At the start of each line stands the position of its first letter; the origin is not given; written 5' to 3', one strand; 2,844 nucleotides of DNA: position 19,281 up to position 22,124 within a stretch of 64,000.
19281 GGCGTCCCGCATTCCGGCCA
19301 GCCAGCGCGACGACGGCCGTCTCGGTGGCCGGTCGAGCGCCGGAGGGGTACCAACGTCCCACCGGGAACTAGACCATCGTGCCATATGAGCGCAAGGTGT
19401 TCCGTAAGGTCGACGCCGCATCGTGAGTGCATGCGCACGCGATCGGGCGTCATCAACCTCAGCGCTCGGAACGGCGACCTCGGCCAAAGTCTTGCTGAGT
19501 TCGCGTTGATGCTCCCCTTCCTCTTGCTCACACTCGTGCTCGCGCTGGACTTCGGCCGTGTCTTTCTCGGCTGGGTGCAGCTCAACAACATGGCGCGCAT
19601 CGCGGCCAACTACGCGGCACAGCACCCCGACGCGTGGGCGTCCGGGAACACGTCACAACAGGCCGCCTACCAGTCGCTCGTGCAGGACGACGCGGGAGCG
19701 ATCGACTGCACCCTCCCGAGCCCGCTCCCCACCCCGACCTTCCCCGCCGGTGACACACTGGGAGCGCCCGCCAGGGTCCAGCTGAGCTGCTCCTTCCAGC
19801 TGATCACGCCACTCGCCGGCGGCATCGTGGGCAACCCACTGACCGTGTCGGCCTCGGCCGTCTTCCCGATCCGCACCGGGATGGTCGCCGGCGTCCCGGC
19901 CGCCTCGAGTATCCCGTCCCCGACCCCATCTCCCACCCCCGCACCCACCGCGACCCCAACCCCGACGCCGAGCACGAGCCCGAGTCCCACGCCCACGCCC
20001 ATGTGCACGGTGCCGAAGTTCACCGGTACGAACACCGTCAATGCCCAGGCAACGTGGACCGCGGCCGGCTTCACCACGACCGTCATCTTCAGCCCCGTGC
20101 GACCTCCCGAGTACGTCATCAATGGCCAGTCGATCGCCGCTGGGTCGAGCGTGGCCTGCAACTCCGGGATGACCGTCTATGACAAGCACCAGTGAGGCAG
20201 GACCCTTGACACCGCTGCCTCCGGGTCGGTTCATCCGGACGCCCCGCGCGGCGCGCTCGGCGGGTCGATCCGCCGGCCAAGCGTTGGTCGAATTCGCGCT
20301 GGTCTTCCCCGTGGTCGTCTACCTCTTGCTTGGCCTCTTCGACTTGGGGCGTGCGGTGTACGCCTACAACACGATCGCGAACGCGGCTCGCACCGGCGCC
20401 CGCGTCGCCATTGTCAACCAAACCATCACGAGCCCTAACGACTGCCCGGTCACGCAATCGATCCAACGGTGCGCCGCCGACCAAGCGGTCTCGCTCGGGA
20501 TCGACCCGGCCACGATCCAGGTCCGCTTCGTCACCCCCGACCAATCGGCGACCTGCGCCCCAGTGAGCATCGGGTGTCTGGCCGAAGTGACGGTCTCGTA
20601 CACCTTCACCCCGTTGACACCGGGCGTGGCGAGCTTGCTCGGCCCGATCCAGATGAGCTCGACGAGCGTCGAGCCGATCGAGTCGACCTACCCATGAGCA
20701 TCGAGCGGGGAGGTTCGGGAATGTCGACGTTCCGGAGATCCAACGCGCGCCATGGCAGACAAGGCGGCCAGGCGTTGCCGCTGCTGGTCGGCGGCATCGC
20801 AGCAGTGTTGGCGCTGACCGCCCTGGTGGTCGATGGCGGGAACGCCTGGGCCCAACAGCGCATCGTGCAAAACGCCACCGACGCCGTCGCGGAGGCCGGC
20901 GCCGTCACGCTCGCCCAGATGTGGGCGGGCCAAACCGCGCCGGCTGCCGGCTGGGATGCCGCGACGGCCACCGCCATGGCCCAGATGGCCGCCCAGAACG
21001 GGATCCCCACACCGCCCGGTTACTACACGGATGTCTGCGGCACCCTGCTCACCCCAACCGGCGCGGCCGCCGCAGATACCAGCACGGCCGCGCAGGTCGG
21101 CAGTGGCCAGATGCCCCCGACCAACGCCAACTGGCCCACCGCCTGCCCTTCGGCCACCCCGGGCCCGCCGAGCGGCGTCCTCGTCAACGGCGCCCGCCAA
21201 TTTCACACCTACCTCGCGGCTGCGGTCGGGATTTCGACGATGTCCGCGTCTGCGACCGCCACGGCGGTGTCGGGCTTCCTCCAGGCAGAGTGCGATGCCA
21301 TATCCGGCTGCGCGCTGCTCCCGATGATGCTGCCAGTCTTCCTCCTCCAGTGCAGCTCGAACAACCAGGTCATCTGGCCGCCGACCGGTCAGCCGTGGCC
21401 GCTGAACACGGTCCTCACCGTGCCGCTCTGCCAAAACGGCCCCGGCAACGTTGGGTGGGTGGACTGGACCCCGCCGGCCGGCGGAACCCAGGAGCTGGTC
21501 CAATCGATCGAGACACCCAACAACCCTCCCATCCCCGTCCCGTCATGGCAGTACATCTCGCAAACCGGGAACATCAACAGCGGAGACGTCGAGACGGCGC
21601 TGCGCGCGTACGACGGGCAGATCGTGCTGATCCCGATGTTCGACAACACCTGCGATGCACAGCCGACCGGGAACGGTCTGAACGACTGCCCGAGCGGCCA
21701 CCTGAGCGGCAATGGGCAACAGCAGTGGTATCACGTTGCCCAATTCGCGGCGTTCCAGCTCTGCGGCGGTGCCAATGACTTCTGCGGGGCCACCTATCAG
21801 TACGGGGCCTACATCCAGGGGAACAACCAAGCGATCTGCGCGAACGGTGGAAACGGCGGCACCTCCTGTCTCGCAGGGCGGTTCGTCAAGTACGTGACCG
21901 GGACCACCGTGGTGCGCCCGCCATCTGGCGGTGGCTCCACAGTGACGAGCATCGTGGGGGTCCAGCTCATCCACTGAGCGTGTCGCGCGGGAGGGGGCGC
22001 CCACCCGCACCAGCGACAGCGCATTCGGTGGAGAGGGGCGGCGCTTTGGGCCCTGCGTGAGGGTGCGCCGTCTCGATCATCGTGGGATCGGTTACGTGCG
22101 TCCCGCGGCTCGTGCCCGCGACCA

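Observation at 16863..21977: Two tandem TadE-TadE-TadG pilus-tip cassettes with no pilus machinery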

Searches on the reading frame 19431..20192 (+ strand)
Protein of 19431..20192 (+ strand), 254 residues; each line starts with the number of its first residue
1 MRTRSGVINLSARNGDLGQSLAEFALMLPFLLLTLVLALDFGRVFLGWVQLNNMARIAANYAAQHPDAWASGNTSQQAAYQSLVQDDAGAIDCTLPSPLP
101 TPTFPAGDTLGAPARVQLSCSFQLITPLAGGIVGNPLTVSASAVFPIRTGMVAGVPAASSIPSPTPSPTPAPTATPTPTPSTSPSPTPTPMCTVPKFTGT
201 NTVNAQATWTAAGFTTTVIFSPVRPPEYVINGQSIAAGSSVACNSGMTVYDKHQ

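Call 4: search_protein_families(library=pfam, proteins=[window:19431-20192:+], max_evalue=0.01)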
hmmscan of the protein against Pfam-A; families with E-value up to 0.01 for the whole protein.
window:19431-20192:+ (254 aa): 2 families
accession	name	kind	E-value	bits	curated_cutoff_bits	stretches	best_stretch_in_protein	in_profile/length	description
PF07811.17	TadE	-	4.5e-10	39.9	22.9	1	18-59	1-42/43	TadE-like protein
PF03793.24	PASTA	-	0.0063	16.9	23.2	0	193-245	2-56/64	PASTA domain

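Call 63: search_protein_families(library=ncbifam, proteins=[window:19431-20192:+], max_evalue=0.01)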
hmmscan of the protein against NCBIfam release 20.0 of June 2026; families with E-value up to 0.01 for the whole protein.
window:19431-20192:+ (254 aa): 2 families
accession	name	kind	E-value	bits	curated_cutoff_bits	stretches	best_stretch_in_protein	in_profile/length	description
NF037973.1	metallo_SslE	exception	0.0014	16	3000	1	149-206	42-99/1519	lipoprotein metalloprotease SslE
NF033186.1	internalin_K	exception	0.0024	16.4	1100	1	155-192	505-542/604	class 1 internalin InlK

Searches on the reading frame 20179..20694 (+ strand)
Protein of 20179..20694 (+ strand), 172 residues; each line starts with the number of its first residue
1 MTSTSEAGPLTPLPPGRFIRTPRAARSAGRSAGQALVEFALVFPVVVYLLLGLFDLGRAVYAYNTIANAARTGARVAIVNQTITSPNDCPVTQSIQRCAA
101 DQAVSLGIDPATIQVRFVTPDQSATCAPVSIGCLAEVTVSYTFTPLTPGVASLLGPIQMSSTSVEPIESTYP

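Call 4: search_protein_families(library=pfam, proteins=[window:20179-20694:+], max_evalue=0.01)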
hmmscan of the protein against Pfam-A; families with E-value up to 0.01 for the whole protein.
window:20179-20694:+ (172 aa): 1 family
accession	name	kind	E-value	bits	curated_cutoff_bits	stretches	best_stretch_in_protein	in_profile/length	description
PF07811.17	TadE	-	9.2e-17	61.3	22.9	1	33-75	1-43/43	TadE-like protein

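Call 63: search_protein_families(library=ncbifam, proteins=[window:20206-20694:+], max_evalue=0.01)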
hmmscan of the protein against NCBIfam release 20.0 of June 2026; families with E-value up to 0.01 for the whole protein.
window:20206-20694:+ (163 aa): 0 families

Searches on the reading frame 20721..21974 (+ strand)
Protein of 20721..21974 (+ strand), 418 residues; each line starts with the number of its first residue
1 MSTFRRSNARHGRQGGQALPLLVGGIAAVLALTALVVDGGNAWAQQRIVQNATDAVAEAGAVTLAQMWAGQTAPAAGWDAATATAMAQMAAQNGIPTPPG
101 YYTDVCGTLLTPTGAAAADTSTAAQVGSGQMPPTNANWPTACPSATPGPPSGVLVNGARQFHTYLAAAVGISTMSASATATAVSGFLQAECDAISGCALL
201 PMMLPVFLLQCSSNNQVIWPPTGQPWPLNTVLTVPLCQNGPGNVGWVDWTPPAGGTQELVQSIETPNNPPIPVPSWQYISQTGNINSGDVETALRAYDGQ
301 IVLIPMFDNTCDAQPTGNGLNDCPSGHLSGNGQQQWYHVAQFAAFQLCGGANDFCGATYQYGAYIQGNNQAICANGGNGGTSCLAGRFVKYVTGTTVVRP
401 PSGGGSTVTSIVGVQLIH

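Call 4: search_protein_families(library=pfam, proteins=[window:20721-21974:+], max_evalue=0.01)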
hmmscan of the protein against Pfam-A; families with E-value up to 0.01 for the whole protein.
window:20721-21974:+ (418 aa): 2 families
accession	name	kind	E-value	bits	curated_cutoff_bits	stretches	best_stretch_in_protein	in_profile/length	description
PF13400.11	Tad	-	0.00047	20.8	22.3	1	16-61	1-45/47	Putative Flp pilus-assembly TadE/G-like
PF09977.15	Tad_C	-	0.0023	19.3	22.1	1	69-182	3-93/93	Putative Tad-like Flp pilus-assembly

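Call 63: search_protein_families(library=ncbifam, proteins=[window:20721-21974:+], max_evalue=0.01)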
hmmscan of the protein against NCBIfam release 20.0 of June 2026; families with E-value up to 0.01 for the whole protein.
window:20721-21974:+ (418 aa): 0 families

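Call 64: find_homologous_proteins(query=window:20721-21974:+, max_evalue=0.001)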
Query window:20721-21974:+ (418 aa): 355 proteins with E <= 0.001 among 8000 candidates; the best 120 are listed.
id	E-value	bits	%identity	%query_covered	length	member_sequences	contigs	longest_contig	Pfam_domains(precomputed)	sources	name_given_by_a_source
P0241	7.2e-276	933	99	100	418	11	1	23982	-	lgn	-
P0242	1.1e-140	488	56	100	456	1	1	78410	PF13400.12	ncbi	ncbi:MAG: pilus assembly protein TadG-related protein [Candidatus Limnocylindrales bacterium]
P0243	3.1e-124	434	50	99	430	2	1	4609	PF13400.12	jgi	jgi:hypothetical protein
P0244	1.3e-122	428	50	99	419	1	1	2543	-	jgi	jgi:hypothetical protein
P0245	2.1e-122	428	51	93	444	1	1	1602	-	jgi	jgi:hypothetical protein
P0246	3.0e-122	427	50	93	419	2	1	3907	PF13400.12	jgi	jgi:hypothetical protein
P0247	3.5e-122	427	51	98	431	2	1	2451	-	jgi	-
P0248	1.0e-121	425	50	98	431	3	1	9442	-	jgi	jgi:hypothetical protein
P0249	9.0e-121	422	51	98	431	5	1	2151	PF13400.12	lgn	-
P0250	8.0e-120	419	49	100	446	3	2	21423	-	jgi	jgi:hypothetical protein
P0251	1.4e-119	418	50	100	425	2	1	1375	-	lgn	-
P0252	1.5e-119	418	51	97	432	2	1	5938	-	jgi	jgi:hypothetical protein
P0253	1.6e-119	418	50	99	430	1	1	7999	-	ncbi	-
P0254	4.6e-119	417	52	93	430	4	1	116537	-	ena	-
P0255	5.2e-119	416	50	99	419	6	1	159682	-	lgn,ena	-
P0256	2.4e-118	414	50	97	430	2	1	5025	PF13400.12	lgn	-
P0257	3.4e-118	414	49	99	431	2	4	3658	PF13400.12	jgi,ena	jgi:hypothetical protein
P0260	1.7e-117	411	51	93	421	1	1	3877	PF13400.12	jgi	jgi:hypothetical protein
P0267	7.9e-115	403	52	96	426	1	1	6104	PF13400.12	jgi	jgi:hypothetical protein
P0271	1.9e-113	398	49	99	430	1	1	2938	PF13400.12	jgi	jgi:Putative Flp pilus-assembly TadE/G-like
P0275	1.8e-112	395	48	100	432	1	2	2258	PF13400.12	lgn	-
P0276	2.0e-112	395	52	97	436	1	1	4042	PF13400.12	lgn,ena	-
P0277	2.9e-112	394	51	99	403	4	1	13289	PF13400.12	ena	-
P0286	1.0e-109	386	49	96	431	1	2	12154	PF13400.12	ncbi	-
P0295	2.3e-108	381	48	98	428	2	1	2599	PF13400.12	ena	-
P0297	4.1e-108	381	49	99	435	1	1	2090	PF13400.12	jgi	jgi:hypothetical protein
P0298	5.1e-108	380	48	100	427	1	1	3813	PF13400.12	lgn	-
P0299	1.6e-107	379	48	99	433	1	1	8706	PF13400.12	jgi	jgi:hypothetical protein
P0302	1.0e-106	376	49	92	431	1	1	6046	PF13400.12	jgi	jgi:hypothetical protein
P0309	5.2e-106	374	50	97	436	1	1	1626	PF13400.12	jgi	jgi:hypothetical protein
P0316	4.1e-105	371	47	99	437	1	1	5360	PF13400.12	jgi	jgi:hypothetical protein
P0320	8.3e-105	370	47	94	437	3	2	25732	PF13400.12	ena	-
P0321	9.1e-105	370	49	99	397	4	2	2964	PF13400.12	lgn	-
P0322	1.0e-104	369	47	94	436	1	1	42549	PF13400.12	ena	-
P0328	5.4e-104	367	48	98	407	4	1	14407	PF13400.12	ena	-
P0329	8.2e-104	366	48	100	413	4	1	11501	PF13400.12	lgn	-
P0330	8.7e-104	366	47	96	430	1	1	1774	PF13400.12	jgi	jgi:hypothetical protein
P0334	1.1e-103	366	48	96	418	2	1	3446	PF13400.12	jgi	jgi:hypothetical protein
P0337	1.8e-103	365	49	98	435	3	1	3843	PF13400.12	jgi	jgi:hypothetical protein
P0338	1.9e-103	365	47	94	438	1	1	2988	PF13400.12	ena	-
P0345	1.6e-102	362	47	99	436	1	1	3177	PF13400.12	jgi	jgi:hypothetical protein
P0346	2.3e-102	362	49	100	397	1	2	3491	PF13400.12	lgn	-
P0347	2.4e-102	362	49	96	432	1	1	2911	PF13400.12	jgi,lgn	-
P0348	2.4e-102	362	47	99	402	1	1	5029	PF13400.12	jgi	jgi:hypothetical protein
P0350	6.3e-102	360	46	93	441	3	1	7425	PF13400.12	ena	-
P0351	7.0e-102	360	48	93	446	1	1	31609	PF13400.12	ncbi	-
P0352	9.4e-102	360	47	91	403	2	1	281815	-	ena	-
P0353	1.2e-101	359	47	98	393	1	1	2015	PF13400.12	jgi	jgi:hypothetical protein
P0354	1.6e-101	359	48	99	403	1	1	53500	PF13400.12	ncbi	-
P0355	2.2e-101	358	48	98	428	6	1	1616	PF13400.12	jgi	jgi:hypothetical protein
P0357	5.0e-101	357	46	98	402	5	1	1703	PF13400.12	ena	-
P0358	6.7e-101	357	45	98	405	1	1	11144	PF13400.12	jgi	jgi:hypothetical protein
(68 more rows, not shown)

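Call 65: find_encoding_contigs(protein=P0242, flank=10000, max_places=1)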
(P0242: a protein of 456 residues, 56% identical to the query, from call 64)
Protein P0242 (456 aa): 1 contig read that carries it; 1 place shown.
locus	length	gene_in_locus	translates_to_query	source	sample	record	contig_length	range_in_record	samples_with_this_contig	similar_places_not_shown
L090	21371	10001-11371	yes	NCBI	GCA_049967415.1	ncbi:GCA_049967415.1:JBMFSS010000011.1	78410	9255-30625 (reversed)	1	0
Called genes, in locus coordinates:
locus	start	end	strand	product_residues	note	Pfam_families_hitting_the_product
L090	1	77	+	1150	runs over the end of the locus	PF13191:AAA_16 (weak), PF13401:AAA_22 (faint), PF25873:WHD_MalT, PF00515:TPR_1 (faint), PF07719:TPR_2 (faint), PF03704:BTAD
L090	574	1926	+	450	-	PF20972:MASE9 (weak), PF13487:HD_5, PF01966:HD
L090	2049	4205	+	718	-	PF17248:DUF5317, PF05977:MFS_3, PF07690:MFS_1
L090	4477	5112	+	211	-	-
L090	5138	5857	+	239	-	PF01135:PCMT, PF08241:Methyltransf_11 (weak), PF13649:Methyltransf_25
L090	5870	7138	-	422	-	PF13439:Glyco_transf_4, PF13579:Glyco_trans_4_4, PF20706:GT4-conflict (weak), PF00534:Glycos_transf_1, PF13692:Glyco_trans_1_4, PF13524:Glyco_trans_1_2 (faint), PF00534:Glycos_transf_1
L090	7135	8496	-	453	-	PF13480:Acetyltransf_6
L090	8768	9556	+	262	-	PF07811:TadE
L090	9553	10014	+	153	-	PF07811:TadE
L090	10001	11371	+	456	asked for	PF13400:Tad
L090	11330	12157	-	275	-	PF01872:RibD_C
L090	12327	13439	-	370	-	PF13439:Glyco_transf_4 (weak), PF00534:Glycos_transf_1, PF13692:Glyco_trans_1_4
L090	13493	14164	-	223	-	PF01227:GTP_cyclohydroI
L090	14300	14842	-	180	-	PF04073:tRNA_edit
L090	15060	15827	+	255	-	-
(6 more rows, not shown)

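Call 66: find_encoding_contigs(protein=P0255, flank=10000, max_places=1)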
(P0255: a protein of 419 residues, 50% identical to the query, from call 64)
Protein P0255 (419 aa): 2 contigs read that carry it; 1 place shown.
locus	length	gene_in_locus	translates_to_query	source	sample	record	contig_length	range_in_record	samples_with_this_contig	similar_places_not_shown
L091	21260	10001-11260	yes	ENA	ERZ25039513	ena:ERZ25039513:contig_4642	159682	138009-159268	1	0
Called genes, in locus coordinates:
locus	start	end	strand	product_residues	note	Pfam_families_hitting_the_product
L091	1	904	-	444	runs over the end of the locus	PF00801:PKD, PF18911:PKD_4, PF22352:K319L-like_PKD (weak), PF07705:CARDB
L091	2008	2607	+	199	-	-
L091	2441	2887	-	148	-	-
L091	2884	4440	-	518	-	-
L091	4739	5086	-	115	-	PF00903:Glyoxalase (weak), PF18029:Glyoxalase_6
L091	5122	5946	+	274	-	PF13620:CarboxypepD_reg (weak)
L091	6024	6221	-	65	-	-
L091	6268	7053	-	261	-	PF13400:Tad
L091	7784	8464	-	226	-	-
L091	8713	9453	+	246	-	PF07811:TadE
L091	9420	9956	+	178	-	PF07811:TadE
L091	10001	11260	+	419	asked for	-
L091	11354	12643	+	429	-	PF13231:PMT_2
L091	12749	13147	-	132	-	-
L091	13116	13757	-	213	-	PF13400:Tad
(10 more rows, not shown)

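Call 67: find_encoding_contigs(protein=P0352, flank=10000, max_places=1)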
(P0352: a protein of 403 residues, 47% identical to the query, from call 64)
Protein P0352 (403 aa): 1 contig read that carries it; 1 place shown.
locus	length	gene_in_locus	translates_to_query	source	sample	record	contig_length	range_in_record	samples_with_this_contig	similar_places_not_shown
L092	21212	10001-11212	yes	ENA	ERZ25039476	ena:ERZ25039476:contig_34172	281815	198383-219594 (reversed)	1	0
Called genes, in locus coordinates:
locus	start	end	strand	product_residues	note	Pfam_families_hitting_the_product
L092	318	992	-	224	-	PF13483:Lactamase_B_3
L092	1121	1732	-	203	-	-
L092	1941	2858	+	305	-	PF09594:GT87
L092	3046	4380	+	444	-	PF26686:DUF8575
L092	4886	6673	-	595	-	PF03485:Arg_tRNA_synt_N, PF00750:tRNA-synt_1d, PF01406:tRNA-synt_1e (faint), PF09334:tRNA-synt_1g (faint), PF00750:tRNA-synt_1d, PF05746:DALR_1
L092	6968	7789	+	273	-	-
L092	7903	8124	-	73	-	-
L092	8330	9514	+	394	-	PF07811:TadE, PF18911:PKD_4 (weak), PF00801:PKD, PF18911:PKD_4, PF00801:PKD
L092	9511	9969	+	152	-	PF07811:TadE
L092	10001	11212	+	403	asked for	-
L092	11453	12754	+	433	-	PF07811:TadE, PF18911:PKD_4, PF00801:PKD, PF18911:PKD_4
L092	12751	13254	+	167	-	PF07811:TadE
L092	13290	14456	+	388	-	PF13400:Tad (weak)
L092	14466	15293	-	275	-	PF00795:CN_hydrolase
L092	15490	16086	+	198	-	PF07811:TadE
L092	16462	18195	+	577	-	PF07811:TadE, PF13400:Tad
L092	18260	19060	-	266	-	-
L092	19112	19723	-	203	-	-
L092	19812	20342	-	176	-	PF00202:Aminotran_3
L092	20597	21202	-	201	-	-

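Call 77: predict_structure(alignment_id=A3)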
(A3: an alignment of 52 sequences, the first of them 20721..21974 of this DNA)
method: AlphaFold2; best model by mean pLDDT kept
length: 418 residues; sequences in the alignment: 52
mean_pLDDT: 82.4   pTM: 0.58
mean pLDDT of the five models: 82.4, 81.8, 80.1, 78.6, 78.4
residues with pLDDT >= 90: 168; 70-90: 172; 50-70: 51; < 50: 27
segments of 3 or more residues with pLDDT < 50: 188-196, 395-410
pLDDT, mean of each block of 10 residues (from residue 1): 56 64 87 87 92 93 86 93 97 95 95 96 97 83 86 97 88 95 70 56 86 79 81 85 76 73 76 82 84 92 89 88 84 83 89 85 90 74 91 53 35 69
secondary structure, 60 per line:
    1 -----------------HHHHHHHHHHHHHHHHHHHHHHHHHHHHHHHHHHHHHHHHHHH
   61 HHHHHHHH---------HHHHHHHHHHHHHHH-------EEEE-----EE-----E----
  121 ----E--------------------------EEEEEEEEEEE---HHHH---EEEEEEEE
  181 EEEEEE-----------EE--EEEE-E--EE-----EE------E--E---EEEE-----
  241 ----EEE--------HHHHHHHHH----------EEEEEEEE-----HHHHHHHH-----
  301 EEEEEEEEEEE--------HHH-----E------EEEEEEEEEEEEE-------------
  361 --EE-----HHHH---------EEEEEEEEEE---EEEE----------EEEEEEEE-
elements in order: H18-68 H78-92 E100-103 E152-162 H166-169 E173-186 E202-205 E232-235 E245-247 H256-264 E275-282 H288-295 E301-311 E335-347 H370-373 E383-392 E396-399 E410-417

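Call 80: fold_search(model_id=the predicted structure, library=pdb)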
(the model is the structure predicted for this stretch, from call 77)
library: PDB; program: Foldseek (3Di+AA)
matches with E <= 10: 40; with E <= 0.001: 0
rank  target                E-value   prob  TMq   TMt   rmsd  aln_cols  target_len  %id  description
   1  3m65_A                8.7e-01  0.03  0.10  0.15  12.1       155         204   11  Crystal structure of Bacillus subtilis Lon N-terminal domain (released 2010-06-30)
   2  3ctz                  1.1e+00  0.06  0.13  0.10  10.9       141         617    6  Structure of human cytosolic X-prolyl aminopeptidase (released 2008-05-27)
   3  9f4a_AT               1.8e+00  0.01  0.08  0.06  19.4       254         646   14  Interface between baseplate cup and extended tail tube/sheath of Klebsiella phage KP1 variant vB_Kpn_Lilla1 (released 2025-05-14)
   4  1ynj_B                2.1e+00  0.01  0.08  0.10  20.3       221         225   11  Taq RNA polymerase-Sorangicin complex (released 2005-03-15)
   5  7qss                  2.5e+00  0.01  0.10  0.09  22.4       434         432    8  Crystal structure of homing endonuclease-associated TliVMA intein (C1A) (released 2022-03-30)
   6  2zsg_A                3.0e+00  0.02  0.12  0.14  15.2       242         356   10  Crystal structure of X-Pro aminopeptidase from Thermotoga maritima MSB8 (released 2008-10-14)
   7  6sre_A                3.2e+00  0.04  0.12  0.11   9.4       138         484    9  Crystal Structure of Human Prolidase S202F variant expressed in the presence of chaperones (released 2020-07-15)
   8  6zca_V                3.9e+00  0.00  0.09  0.12  20.8       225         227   13  Structure of the B. subtilis RNA POLYMERASE in complex with HelD (monomer) (released 2020-10-14)
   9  9nu2_A                4.1e+00  0.00  0.07  0.07  31.6       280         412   12  Uromodulin filament lattice in the straight arrangement from human urine (released 2025-05-21)
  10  3tav_A                4.4e+00  0.03  0.12  0.17  12.1       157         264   11  Crystal structure of a Methionine Aminopeptidase from Mycobacterium abscessus (released 2011-08-17)
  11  9mhm_B                4.4e+00  0.00  0.07  0.10  19.5       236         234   12  The structure of Zcp with copper bound (released 2025-12-17)
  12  5mc3_A                4.7e+00  0.01  0.10  0.09  13.3       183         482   10  Crystal Structure of Glu412Lys mutant of Human Prolidase with Mn ions and GlyPro ligand (released 2017-12-20)
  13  2zsg_B                6.0e+00  0.04  0.14  0.16   9.3       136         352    8  Crystal structure of X-Pro aminopeptidase from Thermotoga maritima MSB8 (released 2008-10-14)
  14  1o0x                  6.0e+00  0.01  0.10  0.15  18.8       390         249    6  Crystal structure of Methionine aminopeptidase (TM1478) from Thermotoga maritima at 1.90 A resolution (released 2002-11-06)
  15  3h2t_A                6.0e+00  0.00  0.06  0.07  19.5       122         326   16  Crystal structure of gene product 6, baseplate protein of bacteriophage T4 (released 2009-05-19)
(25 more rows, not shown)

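Call 82: search_protein_families(library=ncbifam, proteins=[L092:1124-1732:-], max_evalue=0.01)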
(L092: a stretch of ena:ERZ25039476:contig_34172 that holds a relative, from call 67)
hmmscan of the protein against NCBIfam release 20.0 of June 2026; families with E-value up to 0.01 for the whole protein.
L092:1124-1732:- (203 aa): 0 families
